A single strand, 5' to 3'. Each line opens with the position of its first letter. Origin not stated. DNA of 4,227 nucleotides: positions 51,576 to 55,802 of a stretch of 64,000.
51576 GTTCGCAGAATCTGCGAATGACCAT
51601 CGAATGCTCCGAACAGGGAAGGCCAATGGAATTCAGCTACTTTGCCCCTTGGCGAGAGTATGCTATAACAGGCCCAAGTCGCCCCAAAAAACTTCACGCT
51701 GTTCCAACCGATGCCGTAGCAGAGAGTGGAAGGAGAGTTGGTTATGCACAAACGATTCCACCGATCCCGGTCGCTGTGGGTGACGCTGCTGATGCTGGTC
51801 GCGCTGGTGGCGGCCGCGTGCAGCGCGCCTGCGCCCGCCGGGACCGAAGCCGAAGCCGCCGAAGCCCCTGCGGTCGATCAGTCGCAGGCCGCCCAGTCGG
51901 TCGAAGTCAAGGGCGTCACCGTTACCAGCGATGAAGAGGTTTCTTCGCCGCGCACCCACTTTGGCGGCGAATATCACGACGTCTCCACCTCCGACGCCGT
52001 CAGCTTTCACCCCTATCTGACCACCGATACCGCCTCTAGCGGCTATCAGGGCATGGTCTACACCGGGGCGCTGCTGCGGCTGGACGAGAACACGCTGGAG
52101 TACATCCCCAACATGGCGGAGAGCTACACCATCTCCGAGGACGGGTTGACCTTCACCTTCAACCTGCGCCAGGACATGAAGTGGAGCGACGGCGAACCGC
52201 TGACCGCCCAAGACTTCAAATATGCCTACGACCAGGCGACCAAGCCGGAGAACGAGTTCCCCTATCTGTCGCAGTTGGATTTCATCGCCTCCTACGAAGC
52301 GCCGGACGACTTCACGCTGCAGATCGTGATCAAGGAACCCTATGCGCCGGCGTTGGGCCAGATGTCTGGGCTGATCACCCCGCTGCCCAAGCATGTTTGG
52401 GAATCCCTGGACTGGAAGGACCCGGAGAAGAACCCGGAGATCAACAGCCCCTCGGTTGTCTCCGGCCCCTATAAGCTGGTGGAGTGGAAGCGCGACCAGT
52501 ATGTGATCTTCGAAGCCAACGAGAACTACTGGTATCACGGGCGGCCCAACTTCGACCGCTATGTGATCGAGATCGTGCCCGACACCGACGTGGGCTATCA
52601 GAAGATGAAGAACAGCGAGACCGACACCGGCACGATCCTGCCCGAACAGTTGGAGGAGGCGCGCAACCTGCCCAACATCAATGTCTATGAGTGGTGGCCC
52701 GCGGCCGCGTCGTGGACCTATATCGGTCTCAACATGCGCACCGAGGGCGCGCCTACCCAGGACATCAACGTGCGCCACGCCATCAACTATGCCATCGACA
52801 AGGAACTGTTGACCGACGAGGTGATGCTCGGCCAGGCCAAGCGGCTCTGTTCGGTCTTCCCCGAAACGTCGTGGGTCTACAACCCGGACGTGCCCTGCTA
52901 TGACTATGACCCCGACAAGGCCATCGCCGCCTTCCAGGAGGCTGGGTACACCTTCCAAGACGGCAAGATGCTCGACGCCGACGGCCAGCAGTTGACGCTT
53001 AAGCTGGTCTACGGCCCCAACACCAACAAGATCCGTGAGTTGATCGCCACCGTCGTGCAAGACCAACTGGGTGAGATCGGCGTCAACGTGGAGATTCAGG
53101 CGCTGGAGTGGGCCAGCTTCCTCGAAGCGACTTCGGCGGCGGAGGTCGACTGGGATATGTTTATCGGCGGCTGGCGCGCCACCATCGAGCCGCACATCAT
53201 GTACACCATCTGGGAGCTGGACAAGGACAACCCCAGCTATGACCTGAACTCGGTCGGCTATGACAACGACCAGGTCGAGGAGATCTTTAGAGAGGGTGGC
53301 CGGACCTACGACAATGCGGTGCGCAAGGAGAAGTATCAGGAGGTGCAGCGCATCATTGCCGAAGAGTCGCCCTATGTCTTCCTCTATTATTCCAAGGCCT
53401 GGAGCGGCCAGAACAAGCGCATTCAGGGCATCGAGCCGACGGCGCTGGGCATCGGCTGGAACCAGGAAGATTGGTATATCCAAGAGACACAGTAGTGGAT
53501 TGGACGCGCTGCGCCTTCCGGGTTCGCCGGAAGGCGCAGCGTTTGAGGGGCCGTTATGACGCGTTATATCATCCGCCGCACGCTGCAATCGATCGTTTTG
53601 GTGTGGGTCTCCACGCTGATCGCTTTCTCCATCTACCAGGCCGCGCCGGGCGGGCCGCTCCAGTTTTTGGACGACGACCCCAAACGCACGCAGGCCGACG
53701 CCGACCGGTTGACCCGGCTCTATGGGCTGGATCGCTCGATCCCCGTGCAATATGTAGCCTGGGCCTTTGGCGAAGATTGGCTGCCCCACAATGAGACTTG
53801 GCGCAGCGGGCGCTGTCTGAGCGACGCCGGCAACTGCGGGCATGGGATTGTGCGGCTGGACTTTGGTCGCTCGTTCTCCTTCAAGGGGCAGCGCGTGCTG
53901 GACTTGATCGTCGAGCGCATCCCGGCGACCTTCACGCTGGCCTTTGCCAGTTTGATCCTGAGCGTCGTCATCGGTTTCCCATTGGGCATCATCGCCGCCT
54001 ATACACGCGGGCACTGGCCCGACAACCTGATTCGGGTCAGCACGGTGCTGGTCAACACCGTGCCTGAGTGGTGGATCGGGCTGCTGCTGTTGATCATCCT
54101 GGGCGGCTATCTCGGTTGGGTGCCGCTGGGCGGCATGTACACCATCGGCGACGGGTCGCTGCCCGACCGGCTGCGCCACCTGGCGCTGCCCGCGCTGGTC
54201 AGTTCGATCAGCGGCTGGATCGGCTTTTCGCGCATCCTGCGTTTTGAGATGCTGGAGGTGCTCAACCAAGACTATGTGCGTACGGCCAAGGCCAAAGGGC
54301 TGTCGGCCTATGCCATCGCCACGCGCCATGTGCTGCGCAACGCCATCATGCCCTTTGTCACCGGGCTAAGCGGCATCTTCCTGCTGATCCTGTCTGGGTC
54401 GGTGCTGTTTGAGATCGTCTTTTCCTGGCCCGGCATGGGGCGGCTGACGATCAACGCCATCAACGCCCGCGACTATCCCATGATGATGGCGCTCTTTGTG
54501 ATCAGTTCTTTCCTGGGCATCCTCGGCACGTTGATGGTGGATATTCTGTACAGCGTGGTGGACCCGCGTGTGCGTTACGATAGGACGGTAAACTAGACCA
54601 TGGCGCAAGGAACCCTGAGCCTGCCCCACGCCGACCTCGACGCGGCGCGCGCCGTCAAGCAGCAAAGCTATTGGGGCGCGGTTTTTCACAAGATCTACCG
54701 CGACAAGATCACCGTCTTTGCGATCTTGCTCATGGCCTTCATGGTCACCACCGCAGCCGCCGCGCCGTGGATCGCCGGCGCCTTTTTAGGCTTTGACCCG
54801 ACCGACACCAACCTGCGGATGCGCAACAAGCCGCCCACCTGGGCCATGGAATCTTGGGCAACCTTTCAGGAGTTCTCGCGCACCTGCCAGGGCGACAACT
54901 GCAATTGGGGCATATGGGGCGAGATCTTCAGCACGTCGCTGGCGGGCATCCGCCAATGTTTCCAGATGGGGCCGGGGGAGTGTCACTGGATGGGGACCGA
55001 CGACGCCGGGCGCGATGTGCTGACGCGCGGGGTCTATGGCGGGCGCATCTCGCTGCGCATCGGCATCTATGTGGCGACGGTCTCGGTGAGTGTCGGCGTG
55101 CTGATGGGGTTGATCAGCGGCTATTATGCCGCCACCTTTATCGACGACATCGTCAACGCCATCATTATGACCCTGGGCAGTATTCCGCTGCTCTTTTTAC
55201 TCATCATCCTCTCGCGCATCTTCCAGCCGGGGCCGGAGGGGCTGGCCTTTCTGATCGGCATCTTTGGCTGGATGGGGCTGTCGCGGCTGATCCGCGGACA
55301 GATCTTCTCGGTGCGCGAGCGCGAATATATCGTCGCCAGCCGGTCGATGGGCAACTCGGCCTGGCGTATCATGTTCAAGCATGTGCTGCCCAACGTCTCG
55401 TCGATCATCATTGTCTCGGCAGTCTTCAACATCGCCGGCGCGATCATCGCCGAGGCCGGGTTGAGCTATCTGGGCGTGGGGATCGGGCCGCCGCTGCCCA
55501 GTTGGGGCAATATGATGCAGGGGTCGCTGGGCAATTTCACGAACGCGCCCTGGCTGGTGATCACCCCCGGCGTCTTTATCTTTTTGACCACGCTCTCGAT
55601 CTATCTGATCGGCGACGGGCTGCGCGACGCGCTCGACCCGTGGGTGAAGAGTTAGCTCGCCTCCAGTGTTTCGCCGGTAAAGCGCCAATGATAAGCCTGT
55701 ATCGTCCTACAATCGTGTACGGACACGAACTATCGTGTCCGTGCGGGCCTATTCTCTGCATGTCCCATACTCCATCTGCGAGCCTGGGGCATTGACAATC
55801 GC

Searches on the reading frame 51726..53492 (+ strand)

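Call 17: search_protein_families(library=ncbifam, proteins=[window:51726-53492:+], max_evalue=0.001)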
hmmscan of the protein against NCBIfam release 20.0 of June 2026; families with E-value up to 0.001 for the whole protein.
window:51726-53492:+ (589 aa): 10 families
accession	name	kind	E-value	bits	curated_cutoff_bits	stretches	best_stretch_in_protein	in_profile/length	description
NF045467.1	Opp4A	equivalog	4.5e-63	213.4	650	1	115-584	69-555/556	oligopeptide ABC transporter substrate-binding protein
TIGR02294.1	nickel_nikA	equivalog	5.8e-61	206.5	393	1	108-568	32-485/501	nickel ABC transporter substrate-binding protein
NF047575.1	opine_bind_CntA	exception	1e-46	159.6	800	1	94-552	50-501/535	staphylopine-dependent metal ABC transporter substrate-binding lipoprotein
NF011942.0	PRK15413.1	equivalog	2.9e-45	154.9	594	1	89-569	36-496/512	glutathione ABC transporter substrate-binding protein GsiB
NF043070.1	DppA_dipep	equivalog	2.8e-44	151.6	1005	1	92-568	40-518/535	dipeptide ABC transporter periplasmic-binding protein DppA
NF045468.1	Opp5A_nikA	equivalog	2.1e-41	141.9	600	1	114-573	46-476/488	nickel ABC transporter substrate-binding protein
NF011689.0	PRK15109.1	equivalog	2.9e-33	115.3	560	1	115-567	68-521/547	ABC transporter substrate-binding protein SapA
TIGR04028.1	SBP_KPN_01854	hypoth_equivalog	3.2e-27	95.3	468.5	1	115-576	33-500/509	TIGR04028 family ABC transporter substrate-binding protein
NF011684.0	PRK15104.1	equivalog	3.6e-24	85.4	947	1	122-556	78-511/543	oligopeptide ABC transporter substrate-binding protein OppA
NF007287.0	PRK09755.1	equivalog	2e-16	59.9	1098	1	126-556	76-503/535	ABC transporter substrate-binding protein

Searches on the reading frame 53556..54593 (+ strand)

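Call 45: search_protein_families(library=pfam, proteins=[window:53556-54593:+], max_evalue=0.00001)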
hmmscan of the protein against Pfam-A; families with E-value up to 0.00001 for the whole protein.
window:53556-54593:+ (346 aa): 2 families
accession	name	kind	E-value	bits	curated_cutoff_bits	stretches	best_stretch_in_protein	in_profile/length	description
PF00528.27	BPD_transp_1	-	1.1e-39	136.6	26.4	1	140-340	1-183/184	Binding-protein-dependent transport system inner membrane component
PF19300.4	BPD_transp_1_N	-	6.1e-10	39.7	23.8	1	1-129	1-114/114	Binding-prot-dependent transport system membrane comp, N-term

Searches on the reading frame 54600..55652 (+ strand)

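Call 45: search_protein_families(library=pfam, proteins=[window:54600-55652:+], max_evalue=0.00001)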
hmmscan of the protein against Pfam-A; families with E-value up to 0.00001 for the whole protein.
window:54600-55652:+ (351 aa): 2 families
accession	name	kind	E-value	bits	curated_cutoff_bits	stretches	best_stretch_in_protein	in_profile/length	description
PF00528.27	BPD_transp_1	-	3.9e-27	95.6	26.4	1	166-350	1-183/184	Binding-protein-dependent transport system inner membrane component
PF12911.12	OppC_N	-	9.8e-07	29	23.9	1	23-79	1-53/53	N-terminal TM domain of oligopeptide transport permease C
